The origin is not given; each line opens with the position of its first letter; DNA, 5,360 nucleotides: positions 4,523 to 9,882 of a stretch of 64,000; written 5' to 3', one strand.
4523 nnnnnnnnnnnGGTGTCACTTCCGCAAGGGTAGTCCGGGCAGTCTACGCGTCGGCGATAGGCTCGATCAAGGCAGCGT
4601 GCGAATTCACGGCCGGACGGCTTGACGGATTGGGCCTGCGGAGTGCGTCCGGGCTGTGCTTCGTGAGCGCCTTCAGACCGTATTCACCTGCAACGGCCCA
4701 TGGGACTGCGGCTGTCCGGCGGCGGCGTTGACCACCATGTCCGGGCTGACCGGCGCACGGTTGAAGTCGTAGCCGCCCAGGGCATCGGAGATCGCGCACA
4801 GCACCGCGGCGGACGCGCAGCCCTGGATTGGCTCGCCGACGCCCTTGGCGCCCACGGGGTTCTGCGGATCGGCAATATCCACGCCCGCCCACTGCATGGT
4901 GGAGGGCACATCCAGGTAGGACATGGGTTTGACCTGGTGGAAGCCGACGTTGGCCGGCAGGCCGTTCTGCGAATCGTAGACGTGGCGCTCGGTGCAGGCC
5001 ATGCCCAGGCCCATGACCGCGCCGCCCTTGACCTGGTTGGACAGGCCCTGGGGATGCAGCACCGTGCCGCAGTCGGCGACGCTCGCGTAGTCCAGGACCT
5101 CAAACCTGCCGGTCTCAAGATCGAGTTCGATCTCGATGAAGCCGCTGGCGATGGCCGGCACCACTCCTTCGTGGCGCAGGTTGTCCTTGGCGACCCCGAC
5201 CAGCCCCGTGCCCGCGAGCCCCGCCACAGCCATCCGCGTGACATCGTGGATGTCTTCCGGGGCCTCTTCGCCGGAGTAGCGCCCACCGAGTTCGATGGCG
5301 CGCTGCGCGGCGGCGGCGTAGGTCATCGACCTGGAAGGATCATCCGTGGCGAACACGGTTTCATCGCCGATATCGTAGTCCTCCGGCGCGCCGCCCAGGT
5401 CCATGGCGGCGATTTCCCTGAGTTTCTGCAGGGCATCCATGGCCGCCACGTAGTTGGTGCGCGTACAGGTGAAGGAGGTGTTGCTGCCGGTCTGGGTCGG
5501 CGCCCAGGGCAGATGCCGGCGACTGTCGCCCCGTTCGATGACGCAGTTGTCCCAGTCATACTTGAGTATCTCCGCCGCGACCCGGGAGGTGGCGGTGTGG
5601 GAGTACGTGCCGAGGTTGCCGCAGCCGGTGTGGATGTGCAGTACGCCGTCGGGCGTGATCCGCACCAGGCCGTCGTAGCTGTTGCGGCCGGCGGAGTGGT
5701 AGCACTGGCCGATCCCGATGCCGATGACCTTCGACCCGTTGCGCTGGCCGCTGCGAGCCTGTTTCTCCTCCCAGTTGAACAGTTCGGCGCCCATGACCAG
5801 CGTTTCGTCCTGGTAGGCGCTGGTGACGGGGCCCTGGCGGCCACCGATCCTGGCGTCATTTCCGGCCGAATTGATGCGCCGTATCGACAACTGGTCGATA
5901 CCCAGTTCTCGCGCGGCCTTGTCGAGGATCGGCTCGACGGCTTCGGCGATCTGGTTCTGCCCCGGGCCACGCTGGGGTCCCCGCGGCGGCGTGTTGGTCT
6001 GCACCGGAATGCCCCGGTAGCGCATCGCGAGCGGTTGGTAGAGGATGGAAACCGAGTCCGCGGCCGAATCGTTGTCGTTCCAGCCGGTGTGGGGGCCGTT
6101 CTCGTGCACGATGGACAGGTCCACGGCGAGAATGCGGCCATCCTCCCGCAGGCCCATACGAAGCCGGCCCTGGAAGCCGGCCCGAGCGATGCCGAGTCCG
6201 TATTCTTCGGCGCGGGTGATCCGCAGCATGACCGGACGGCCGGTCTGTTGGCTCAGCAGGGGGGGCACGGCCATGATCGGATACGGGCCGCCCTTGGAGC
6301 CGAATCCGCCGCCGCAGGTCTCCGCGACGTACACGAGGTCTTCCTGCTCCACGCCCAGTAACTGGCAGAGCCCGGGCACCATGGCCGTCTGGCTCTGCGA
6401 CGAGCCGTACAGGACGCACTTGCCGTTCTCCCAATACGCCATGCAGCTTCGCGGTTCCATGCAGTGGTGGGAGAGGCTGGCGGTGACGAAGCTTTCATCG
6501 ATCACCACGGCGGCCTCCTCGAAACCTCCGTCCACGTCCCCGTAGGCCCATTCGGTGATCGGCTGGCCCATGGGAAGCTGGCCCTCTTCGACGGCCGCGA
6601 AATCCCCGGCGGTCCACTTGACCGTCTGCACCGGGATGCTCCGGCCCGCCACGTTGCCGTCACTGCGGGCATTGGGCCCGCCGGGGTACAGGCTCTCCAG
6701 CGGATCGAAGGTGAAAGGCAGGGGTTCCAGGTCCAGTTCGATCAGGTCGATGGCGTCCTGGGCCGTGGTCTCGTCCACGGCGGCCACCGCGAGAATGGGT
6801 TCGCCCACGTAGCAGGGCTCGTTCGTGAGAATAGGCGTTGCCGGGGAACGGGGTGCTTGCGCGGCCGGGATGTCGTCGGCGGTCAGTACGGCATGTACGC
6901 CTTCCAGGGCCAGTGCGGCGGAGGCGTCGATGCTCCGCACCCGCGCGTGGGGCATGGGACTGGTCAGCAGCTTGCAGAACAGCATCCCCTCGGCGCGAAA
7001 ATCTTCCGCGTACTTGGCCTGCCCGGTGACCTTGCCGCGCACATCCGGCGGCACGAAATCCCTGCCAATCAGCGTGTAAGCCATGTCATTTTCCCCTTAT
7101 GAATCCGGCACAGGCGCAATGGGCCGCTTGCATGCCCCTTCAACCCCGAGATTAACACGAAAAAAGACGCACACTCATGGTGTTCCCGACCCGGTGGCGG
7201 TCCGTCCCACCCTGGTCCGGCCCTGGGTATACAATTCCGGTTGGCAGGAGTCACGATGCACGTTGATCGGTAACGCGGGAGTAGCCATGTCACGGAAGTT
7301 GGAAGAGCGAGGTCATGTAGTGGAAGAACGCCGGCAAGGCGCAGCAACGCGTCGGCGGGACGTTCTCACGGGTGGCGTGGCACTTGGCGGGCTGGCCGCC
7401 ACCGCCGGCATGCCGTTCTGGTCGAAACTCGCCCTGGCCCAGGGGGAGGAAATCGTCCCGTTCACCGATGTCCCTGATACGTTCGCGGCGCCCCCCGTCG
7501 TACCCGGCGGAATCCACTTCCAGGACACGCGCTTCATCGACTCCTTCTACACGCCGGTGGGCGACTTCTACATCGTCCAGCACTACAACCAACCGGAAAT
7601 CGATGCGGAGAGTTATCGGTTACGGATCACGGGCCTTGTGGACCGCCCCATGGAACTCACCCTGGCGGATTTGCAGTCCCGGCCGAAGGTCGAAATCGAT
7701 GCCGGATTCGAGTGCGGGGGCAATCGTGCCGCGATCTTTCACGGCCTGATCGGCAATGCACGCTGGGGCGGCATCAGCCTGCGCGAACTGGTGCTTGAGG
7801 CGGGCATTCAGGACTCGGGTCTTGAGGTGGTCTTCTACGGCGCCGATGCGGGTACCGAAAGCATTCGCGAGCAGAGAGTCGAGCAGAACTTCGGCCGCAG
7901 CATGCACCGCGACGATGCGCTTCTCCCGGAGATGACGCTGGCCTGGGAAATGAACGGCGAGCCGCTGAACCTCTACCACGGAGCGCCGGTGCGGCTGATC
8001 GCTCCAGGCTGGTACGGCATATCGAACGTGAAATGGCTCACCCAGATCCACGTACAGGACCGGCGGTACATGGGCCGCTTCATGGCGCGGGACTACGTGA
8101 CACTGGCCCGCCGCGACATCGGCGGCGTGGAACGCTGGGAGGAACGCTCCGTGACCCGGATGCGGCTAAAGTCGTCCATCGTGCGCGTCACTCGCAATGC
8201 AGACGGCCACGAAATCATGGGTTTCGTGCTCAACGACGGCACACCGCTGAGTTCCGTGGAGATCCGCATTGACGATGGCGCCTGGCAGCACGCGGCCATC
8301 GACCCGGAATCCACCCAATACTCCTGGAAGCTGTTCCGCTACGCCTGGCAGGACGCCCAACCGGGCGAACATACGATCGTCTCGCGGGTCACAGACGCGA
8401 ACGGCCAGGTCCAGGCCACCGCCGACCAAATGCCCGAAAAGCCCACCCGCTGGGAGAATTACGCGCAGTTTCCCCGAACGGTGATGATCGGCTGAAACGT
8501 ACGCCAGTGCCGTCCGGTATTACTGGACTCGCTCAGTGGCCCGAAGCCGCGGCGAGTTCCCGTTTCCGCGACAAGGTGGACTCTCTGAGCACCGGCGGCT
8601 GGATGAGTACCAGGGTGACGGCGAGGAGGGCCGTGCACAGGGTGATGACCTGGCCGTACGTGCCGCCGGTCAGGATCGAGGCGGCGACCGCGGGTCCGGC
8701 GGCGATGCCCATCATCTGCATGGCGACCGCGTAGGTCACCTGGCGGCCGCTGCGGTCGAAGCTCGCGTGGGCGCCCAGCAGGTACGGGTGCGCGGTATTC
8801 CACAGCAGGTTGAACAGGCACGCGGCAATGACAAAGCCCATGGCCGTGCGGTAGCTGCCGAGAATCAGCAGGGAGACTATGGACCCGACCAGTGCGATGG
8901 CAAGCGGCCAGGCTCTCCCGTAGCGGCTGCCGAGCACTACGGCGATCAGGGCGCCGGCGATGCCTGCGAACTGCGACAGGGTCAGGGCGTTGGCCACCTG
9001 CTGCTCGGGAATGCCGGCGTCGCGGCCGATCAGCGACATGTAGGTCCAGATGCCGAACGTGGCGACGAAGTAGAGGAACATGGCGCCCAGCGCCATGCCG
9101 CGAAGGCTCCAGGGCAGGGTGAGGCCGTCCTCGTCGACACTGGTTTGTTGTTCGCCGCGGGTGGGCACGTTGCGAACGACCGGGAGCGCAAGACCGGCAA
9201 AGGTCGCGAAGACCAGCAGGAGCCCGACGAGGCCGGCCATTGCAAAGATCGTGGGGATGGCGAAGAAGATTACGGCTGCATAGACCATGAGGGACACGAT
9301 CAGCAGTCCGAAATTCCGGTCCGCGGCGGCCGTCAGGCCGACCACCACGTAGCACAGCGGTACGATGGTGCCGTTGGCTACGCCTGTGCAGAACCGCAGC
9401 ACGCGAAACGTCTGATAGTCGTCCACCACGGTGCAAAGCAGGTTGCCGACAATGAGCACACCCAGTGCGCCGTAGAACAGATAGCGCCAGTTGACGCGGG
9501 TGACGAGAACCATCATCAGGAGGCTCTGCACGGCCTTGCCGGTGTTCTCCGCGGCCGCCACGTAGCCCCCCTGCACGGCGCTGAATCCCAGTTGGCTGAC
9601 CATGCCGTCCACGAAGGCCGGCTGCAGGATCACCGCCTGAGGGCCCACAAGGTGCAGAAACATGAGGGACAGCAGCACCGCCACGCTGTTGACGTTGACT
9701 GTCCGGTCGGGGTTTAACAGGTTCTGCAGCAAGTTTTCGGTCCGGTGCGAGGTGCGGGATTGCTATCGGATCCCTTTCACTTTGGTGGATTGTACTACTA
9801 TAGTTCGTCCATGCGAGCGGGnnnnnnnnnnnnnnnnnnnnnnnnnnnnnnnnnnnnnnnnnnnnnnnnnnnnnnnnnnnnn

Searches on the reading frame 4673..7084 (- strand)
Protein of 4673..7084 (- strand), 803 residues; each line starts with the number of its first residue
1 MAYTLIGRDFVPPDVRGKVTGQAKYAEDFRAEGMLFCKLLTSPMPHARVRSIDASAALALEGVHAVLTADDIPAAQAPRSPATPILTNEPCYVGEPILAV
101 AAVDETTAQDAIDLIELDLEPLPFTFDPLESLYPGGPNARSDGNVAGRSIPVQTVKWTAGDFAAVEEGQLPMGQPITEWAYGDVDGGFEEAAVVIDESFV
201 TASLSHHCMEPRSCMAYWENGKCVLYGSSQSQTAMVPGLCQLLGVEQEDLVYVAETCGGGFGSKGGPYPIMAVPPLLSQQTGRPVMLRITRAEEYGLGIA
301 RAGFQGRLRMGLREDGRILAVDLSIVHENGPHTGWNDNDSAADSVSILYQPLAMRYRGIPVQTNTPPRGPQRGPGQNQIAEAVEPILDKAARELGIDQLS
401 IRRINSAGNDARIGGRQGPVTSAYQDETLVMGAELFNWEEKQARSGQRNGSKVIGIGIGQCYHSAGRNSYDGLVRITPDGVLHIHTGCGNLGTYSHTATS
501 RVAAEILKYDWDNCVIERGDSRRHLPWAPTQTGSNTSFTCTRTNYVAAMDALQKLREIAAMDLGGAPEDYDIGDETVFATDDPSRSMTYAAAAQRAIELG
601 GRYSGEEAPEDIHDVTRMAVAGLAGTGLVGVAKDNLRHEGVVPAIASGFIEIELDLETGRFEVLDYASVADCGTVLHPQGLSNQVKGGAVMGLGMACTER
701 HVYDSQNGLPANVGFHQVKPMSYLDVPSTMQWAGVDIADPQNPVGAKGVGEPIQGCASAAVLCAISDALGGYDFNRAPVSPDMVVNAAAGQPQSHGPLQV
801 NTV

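Call 6: search_protein_families(library=pfam, proteins=[window:4673-7084:-], max_evalue=0.00001)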
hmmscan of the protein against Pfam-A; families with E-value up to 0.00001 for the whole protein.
window:4673-7084:- (803 aa): 3 families
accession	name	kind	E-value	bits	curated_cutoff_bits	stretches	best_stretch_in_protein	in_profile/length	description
PF02738.23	MoCoBD_1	-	5e-54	183.4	27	1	177-405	11-243/244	Molybdopterin cofactor-binding domain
PF20256.3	MoCoBD_2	-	3.4e-43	148.6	27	1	433-727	3-283/283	Molybdopterin cofactor-binding domain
PF01315.27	Ald_Xan_dh_C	-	3.7e-24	85.6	31.3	1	20-123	1-110/110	Aldehyde oxidase and xanthine dehydrogenase, a/b hammerhead domain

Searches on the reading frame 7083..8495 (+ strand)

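Call 6: search_protein_families(library=pfam, proteins=[window:7083-8495:+], max_evalue=0.00001)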
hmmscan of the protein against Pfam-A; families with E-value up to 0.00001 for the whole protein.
window:7083-8495:+ (470 aa): 1 family
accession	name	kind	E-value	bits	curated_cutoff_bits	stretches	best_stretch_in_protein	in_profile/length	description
PF00174.25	Oxidored_molyb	-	1.7e-45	155.1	24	1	167-331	1-167/169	Oxidoreductase molybdopterin binding domain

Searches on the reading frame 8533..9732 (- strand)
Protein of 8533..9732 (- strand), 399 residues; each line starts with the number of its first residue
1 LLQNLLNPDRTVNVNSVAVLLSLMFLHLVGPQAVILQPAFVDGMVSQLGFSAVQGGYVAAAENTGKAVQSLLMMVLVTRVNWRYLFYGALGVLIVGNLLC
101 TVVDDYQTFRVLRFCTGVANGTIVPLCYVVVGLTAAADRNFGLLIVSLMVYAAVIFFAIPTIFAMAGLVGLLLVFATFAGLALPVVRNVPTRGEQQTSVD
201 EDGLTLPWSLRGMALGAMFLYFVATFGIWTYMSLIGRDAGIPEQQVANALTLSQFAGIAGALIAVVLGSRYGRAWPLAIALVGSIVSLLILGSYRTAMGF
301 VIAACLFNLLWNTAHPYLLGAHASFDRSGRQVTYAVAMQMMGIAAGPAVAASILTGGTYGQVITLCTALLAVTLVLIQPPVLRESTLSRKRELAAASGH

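Call 6: search_protein_families(library=pfam, proteins=[window:8533-9732:-], max_evalue=0.00001)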
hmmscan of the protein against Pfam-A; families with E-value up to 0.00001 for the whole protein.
window:8533-9732:- (399 aa): 1 family
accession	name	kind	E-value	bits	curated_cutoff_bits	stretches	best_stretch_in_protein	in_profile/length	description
PF07690.21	MFS_1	-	2.9e-17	63.1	33.4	2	216-377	3-171/347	Major Facilitator Superfamily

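Call 72: search_protein_families(library=ncbifam, proteins=[window:8533-9732:-], max_evalue=1e-20)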
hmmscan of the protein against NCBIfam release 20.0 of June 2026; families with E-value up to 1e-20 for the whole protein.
window:8533-9732:- (399 aa): 0 families
